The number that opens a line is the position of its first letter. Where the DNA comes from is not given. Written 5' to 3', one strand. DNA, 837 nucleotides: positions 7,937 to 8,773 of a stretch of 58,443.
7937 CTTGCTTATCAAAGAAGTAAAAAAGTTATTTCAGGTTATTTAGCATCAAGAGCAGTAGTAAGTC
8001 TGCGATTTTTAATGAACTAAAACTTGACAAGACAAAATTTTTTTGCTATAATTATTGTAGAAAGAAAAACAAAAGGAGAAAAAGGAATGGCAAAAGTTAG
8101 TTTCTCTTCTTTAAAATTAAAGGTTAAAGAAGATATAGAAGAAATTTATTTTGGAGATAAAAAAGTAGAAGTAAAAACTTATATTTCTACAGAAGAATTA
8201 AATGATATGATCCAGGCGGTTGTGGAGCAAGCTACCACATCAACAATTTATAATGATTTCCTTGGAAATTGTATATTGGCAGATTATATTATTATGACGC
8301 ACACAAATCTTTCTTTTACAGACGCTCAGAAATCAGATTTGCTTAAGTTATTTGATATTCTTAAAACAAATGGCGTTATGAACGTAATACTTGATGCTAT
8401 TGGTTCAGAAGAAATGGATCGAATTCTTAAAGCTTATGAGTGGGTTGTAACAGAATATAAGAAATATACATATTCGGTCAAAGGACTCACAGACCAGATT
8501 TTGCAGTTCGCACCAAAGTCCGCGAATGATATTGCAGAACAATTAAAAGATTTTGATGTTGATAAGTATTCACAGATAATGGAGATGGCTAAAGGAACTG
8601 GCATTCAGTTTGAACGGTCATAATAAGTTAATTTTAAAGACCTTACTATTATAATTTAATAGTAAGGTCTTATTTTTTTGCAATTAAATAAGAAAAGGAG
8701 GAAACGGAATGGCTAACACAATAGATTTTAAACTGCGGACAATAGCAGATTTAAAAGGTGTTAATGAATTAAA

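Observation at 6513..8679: Compositionally foreign insert between major tail protein and tape measure: very AT-rich unknown gene plus a promoter-gene-terminator moron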

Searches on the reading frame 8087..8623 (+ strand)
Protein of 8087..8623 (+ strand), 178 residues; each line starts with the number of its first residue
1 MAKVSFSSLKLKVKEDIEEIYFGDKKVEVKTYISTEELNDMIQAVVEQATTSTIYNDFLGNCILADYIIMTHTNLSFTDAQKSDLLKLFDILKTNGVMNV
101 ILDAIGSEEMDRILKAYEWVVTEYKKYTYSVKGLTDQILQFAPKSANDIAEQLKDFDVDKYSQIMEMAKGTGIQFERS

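Call 7: search_protein_families(library=phrogs, proteins=[window:8087-8623:+], max_evalue=0.01)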
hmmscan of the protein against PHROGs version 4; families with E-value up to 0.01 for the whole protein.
window:8087-8623:+ (178 aa): 2 families
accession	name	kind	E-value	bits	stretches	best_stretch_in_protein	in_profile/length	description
phrog_30570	-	unknown function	5.7e-10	40.3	1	1-137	1-143/169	-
phrog_7383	-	unknown function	0.00067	20.4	1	13-155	17-154/162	-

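Call 8: search_protein_families(library=pfam, proteins=[window:8087-8623:+], max_evalue=0.1)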
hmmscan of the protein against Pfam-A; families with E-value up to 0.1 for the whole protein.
window:8087-8623:+ (178 aa): 0 families

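Call 27: find_homologous_proteins(query=window:8087-8623:+, max_evalue=0.001)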
Query window:8087-8623:+ (178 aa): 13 proteins with E <= 0.001 among 69 candidates.
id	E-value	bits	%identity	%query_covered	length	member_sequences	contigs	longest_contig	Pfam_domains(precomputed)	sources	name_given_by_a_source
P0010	1.4e-102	358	97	100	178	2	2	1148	-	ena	-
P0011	2.7e-100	351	92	100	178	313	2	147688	-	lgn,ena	-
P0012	1.7e-98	345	90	100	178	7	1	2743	-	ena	-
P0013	2.0e-92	325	87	100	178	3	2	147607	-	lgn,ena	-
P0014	1.1e-89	317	85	100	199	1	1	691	-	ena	-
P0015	7.3e-64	233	62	100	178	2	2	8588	-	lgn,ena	-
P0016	7.6e-38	148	45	97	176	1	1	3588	-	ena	-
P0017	3.6e-37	146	44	97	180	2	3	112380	-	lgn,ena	-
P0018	2.3e-35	140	43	97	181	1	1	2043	PF27287.1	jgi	jgi:hypothetical protein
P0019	1.0e-33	135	39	97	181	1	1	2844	PF27287.1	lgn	-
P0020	7.8e-32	128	96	39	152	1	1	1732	-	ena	-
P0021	6.2e-29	119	76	45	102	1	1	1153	PF03462.24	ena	-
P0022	5.5e-12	64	74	30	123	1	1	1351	-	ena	-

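Call 28: find_encoding_contigs(protein=P0017, flank=8000, max_places=3)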
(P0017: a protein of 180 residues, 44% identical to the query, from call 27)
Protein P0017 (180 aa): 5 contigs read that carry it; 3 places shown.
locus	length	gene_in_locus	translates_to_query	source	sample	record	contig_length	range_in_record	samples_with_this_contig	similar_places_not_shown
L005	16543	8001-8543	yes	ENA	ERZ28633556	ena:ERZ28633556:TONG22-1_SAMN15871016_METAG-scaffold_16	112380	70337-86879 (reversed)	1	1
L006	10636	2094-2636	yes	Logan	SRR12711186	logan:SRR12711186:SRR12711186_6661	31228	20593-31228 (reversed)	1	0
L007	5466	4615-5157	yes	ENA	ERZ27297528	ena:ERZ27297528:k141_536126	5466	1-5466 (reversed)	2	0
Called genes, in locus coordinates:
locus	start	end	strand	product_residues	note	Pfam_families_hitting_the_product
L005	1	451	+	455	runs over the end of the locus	PF27290:YonD_N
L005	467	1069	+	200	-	-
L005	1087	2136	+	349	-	PF27364:YonB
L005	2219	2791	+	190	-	-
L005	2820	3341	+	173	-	-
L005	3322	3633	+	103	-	-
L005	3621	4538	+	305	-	-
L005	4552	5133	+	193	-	PF27256:YomW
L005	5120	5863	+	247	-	PF27211:YomV_2nd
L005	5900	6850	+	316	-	PF27173:YomU_Tube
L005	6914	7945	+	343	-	-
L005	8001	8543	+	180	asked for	-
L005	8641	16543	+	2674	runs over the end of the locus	PF10145:PhageMin_Tail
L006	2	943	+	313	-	?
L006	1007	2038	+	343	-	-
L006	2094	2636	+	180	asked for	-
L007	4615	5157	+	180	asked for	-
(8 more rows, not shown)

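Call 29: find_encoding_contigs(protein=P0015, flank=8000, max_places=3)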
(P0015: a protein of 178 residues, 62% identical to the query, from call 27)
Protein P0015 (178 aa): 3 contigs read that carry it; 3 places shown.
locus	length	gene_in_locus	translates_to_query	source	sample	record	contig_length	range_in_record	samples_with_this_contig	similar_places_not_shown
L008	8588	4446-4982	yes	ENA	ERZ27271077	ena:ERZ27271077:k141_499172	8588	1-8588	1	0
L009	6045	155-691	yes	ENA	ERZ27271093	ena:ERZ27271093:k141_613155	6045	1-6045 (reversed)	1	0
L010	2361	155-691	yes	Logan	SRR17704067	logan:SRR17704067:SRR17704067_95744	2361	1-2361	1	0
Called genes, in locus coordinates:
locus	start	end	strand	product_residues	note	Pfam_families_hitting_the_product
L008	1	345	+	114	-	?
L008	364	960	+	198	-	PF27256:YomW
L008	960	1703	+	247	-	PF27211:YomV_2nd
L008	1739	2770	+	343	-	PF27173:YomU_Tube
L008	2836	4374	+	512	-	-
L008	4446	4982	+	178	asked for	-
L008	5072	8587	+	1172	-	?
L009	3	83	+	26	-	?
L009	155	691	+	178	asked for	-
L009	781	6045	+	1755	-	?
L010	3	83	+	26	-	?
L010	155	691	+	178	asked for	-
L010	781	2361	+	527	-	?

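Call 30: find_encoding_contigs(protein=P0019, flank=8000, max_places=3)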
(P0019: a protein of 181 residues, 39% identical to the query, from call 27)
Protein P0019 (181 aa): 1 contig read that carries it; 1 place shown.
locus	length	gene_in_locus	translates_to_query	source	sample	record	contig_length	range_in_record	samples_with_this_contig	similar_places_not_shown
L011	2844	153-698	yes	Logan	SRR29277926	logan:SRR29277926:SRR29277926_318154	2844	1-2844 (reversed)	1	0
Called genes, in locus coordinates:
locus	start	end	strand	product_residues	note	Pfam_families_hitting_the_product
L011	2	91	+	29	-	?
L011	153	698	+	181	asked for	PF27287:YomO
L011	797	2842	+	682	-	?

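Call 38: search_dna_similar(query=window:8087-8623:+, collection=phages, mode=protein, max_rows=40, max_evalue=0.01, rows=spread)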
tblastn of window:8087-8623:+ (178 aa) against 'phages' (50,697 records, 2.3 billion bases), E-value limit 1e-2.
Records with a match: 1; places in all: 1; records where one place covers at least 80% of the query: 1.
Best place of each record, by identity: <60% 1.
By first word of the organism name: Bacteriophage 1.
By host as written in the record: - 1.
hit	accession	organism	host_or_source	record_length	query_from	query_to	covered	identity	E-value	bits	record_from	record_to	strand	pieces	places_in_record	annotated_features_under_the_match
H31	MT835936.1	Bacteriophage sp.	human fecal samples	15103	20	172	86%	27.3%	4e-9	60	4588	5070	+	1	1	record has no annotation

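Call 41: search_protein_families(library=phrogs, proteins=[L008:2836-4374:+, L005:6914-7945:+], max_evalue=0.01)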
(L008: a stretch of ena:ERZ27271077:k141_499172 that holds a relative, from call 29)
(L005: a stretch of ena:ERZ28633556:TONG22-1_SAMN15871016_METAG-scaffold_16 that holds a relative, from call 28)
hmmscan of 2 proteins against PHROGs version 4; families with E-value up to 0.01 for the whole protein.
L008:2836-4374:+ (512 aa): 0 families

L005:6914-7945:+ (343 aa): 0 families

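Call 42: search_protein_families(library=pfam, proteins=[L008:2836-4374:+, L005:6914-7945:+], max_evalue=0.05)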
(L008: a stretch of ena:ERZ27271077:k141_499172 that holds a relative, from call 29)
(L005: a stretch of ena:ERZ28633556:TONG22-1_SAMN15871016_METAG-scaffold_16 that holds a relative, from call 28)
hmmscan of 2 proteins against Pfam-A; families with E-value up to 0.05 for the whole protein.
L008:2836-4374:+ (512 aa): 1 family
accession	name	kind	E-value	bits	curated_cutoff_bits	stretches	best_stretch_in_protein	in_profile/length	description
PF14131.11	DUF4298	-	0.041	14.4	27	0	140-170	26-56/87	Domain of unknown function (DUF4298)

L005:6914-7945:+ (343 aa): 0 families

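Call 71: search_solved_structures(query=A2, max_evalue=10, show_alignments=0)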
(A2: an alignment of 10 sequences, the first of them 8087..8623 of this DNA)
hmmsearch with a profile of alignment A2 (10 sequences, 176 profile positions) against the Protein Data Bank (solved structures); distinct sequences matched with E-value up to 10: 8.
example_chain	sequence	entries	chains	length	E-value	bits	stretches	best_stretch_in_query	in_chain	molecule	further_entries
2ce7_A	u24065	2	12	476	0.057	16.6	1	99-163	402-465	CELL DIVISION PROTEIN FTSH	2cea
3kds_E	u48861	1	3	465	0.2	14.8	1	99-160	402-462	Cell division protein FtsH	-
7tdo_A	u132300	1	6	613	0.26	14.4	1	99-160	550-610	ATP-dependent zinc metalloprotease FtsH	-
9uhd_A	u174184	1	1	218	0.33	14.1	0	112-167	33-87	CBY1-interacting BAR domain-containing protein 1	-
8vw9_A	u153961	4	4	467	0.47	13.6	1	99-160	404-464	ATP-dependent zinc metalloprotease FtsH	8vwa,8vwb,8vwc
2lse_A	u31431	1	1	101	0.67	13.1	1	83-174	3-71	Four Helix Bundle Protein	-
3k17_A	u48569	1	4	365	1.2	12.2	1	80-149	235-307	Lin0012 protein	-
5b7s_A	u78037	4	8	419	1.4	12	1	117-166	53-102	Cysteine desulfurase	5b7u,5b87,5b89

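Call 72: search_protein_families(library=pfam, alignment_id=A2, max_evalue=1)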
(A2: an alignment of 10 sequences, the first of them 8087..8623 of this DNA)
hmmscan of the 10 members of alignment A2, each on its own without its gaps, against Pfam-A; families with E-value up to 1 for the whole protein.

A. member 1, window:8087-8623:+ (178 aa): 1 family
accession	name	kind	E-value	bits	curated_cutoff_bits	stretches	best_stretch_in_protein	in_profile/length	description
PF14156.11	AbbA_antirepres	-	0.42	11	27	0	147-166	36-55/63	Antirepressor AbbA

B. families by the number of members that match (of 10 scanned): 17 families
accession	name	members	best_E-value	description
PF09938.14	DUF2170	1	0.0043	Uncharacterized protein conserved in bacteria (DUF2170)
PF06746.16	DUF1216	1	0.011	Protein of unknown function (DUF1216)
PF00346.24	Complex1_49kDa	1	0.016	Respiratory-chain NADH dehydrogenase, 49 Kd subunit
PF06757.18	Ins_allergen_rp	1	0.018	Insect allergen related repeat, nitrile-specifier detoxification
PF19278.4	Hydant_A_C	1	0.032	Hydantoinase/oxoprolinase C-terminal domain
PF08542.16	Rep_fac_C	1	0.036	Replication factor C C-terminal domain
PF04350.18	PilO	1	0.04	Pilus assembly protein, PilO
PF25367.1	DUF7883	1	0.048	Domain of unknown function (DUF7883)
PF23100.1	DUF2096_N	1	0.064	DUF2096 N-terminal four-helical bundle domain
PF25561.1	QRICH1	1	0.067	QRICH1 domain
PF00773.25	RNB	1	0.068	RNB domain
PF07757.19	AdoMet_MTase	1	0.074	Predicted AdoMet-dependent methyltransferase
PF18640.6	LepB_N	1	0.076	LepB N-terminal domain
PF21728.3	PADR1_N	1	0.13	PADR1, N-terminal helical domain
PF09372.15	PRANC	1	0.15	PRANC domain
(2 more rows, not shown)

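Call 90: search_protein_families(library=padloc, proteins=[window:8087-8623:+, L008:2836-4374:+, L005:6914-7945:+], max_evalue=1)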
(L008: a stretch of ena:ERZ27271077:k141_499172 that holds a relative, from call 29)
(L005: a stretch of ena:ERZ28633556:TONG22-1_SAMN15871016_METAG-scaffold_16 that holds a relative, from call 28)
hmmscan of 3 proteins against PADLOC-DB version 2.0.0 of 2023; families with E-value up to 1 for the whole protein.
window:8087-8623:+ (178 aa): 0 families

L008:2836-4374:+ (512 aa): 0 families

L005:6914-7945:+ (343 aa): 0 families

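Call 108: list_cluster_members(proteins=[P0005, window:6566-8020:+, window:8087-8623:+, window:5476-6498:+, P0017])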
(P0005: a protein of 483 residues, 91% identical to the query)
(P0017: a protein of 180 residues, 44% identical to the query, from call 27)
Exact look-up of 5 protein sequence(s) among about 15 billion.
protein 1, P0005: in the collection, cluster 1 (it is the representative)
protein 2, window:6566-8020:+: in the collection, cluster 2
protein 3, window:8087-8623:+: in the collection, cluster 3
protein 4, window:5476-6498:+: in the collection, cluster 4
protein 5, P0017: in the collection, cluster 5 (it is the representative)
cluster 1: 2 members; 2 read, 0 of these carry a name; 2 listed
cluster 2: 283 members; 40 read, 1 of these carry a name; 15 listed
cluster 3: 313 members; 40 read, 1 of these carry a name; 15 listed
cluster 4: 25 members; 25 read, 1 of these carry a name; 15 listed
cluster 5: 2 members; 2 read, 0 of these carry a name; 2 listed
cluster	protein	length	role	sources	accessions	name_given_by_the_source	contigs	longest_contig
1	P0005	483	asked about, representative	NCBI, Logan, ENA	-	-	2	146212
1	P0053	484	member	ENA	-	-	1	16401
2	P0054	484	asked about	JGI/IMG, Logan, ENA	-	hypothetical protein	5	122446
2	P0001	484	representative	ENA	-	-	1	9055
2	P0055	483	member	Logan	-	-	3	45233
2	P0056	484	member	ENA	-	-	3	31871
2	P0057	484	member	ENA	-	-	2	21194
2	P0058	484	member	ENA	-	-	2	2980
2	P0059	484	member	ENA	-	-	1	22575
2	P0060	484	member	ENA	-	-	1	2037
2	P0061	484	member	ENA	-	-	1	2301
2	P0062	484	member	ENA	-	-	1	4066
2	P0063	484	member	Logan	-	-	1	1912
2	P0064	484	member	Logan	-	-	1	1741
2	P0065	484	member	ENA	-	-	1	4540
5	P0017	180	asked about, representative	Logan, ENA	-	-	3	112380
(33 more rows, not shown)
